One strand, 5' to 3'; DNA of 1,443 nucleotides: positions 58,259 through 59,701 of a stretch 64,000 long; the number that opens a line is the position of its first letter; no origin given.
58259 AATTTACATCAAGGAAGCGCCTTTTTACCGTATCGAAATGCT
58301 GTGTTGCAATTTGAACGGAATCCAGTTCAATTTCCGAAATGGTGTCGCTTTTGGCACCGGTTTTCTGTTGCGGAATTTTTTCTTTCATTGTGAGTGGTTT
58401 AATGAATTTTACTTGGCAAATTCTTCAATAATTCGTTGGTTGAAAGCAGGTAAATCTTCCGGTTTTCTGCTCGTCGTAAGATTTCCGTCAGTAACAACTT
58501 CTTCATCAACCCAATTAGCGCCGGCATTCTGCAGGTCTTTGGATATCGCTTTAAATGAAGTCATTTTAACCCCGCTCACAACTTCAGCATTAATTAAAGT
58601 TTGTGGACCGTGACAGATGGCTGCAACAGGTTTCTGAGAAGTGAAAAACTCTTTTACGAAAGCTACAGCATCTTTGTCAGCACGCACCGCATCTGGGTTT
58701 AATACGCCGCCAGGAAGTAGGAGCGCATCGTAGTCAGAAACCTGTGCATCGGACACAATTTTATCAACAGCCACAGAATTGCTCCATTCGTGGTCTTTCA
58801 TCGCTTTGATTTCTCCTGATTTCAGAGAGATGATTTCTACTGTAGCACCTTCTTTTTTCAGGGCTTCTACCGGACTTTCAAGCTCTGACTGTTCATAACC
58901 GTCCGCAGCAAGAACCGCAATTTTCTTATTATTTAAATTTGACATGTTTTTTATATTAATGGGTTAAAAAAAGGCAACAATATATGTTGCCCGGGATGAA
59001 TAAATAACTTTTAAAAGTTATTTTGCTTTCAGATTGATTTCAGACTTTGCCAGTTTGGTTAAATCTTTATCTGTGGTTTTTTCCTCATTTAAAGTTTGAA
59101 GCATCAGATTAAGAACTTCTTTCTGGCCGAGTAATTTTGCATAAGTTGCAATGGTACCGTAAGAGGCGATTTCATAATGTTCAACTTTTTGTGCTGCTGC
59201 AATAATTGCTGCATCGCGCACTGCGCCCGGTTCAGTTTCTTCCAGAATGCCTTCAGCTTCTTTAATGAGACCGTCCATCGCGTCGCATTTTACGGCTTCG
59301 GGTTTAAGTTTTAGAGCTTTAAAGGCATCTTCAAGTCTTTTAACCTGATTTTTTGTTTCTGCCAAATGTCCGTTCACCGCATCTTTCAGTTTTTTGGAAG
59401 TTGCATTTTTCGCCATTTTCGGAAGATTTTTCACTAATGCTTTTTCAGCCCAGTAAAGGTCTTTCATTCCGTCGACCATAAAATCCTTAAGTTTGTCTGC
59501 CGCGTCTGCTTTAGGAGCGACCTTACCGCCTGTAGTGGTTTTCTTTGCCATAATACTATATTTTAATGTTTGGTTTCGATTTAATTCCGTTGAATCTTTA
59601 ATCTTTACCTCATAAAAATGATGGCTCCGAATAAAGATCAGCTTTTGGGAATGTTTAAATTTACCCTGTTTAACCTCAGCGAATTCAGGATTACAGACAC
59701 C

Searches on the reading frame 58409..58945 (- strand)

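Call 80: search_protein_families(library=ncbifam, proteins=[window:58409-58945:-], max_evalue=0.01)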
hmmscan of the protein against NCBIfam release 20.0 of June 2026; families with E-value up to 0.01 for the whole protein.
window:58409-58945:- (178 aa): 12 families
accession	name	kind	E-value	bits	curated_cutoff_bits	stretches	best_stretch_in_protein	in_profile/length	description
TIGR01382.1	PfpI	subfamily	1.6e-50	171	139.05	1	8-174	1-166/169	DJ-1/PfpI/YhbO family deglycase/protease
NF040823.1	deglyc_PfpI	equivalog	1.4e-40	138.9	330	1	8-172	2-161/166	deglycase PfpI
TIGR01383.1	not_thiJ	equivalog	3.4e-23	82.3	131.25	1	8-175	1-167/180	DJ-1 family glyoxalase III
NF008605.0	PRK11574.1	equivalog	9e-12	45.1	252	1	11-173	7-169/196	protein deglycase YajL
NF008422.0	PRK11249.1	equivalog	5.7e-09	35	1102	1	3-122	594-709/752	catalase HPII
NF002252.0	PRK01175.1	equivalog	2.4e-06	26.8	298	1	6-127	3-112/261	phosphoribosylformylglycinamidine synthase subunit PurQ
TIGR01737.1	FGAM_synth_I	equivalog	3.1e-06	26.7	177.8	1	57-128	28-102/228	phosphoribosylformylglycinamidine synthase I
NF008747.0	PRK11780.1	equivalog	6.7e-06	26.2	180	1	64-147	78-173/218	isoprenoid biosynthesis glyoxalase ElbB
NF003168.0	PRK04155.1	equivalog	5.2e-05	22.5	365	1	58-123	132-199/287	glyoxalase III HchA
NF002957.0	PRK03619.1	equivalog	5.3e-05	22.7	212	1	64-128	34-103/222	phosphoribosylformylglycinamidine synthase subunit PurQ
TIGR01855.1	IMP_synth_hisH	equivalog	0.00013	21.9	105.4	1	37-120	2-87/198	imidazole glycerol phosphate synthase subunit HisH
TIGR01368.1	CPSaseIIsmall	equivalog_domain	0.00044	19.3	307.35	1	41-128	185-270/361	glutamine-hydrolyzing carbamoyl-phosphate synthase small subunit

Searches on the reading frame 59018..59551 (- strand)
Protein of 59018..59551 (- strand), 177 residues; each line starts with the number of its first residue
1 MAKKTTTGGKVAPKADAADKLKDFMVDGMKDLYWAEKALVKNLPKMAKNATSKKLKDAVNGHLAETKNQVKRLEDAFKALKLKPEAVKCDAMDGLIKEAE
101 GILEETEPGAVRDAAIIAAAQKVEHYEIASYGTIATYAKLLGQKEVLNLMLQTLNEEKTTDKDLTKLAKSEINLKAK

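Call 6: search_protein_families(library=pfam, proteins=[window:59018-59551:-])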
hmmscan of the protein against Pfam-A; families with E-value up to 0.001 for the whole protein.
window:59018-59551:- (177 aa): 1 family
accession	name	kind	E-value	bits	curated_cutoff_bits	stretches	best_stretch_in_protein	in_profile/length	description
PF05974.18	DUF892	-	2.4e-52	177.6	23.7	1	21-176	2-158/159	Domain of unknown function (DUF892)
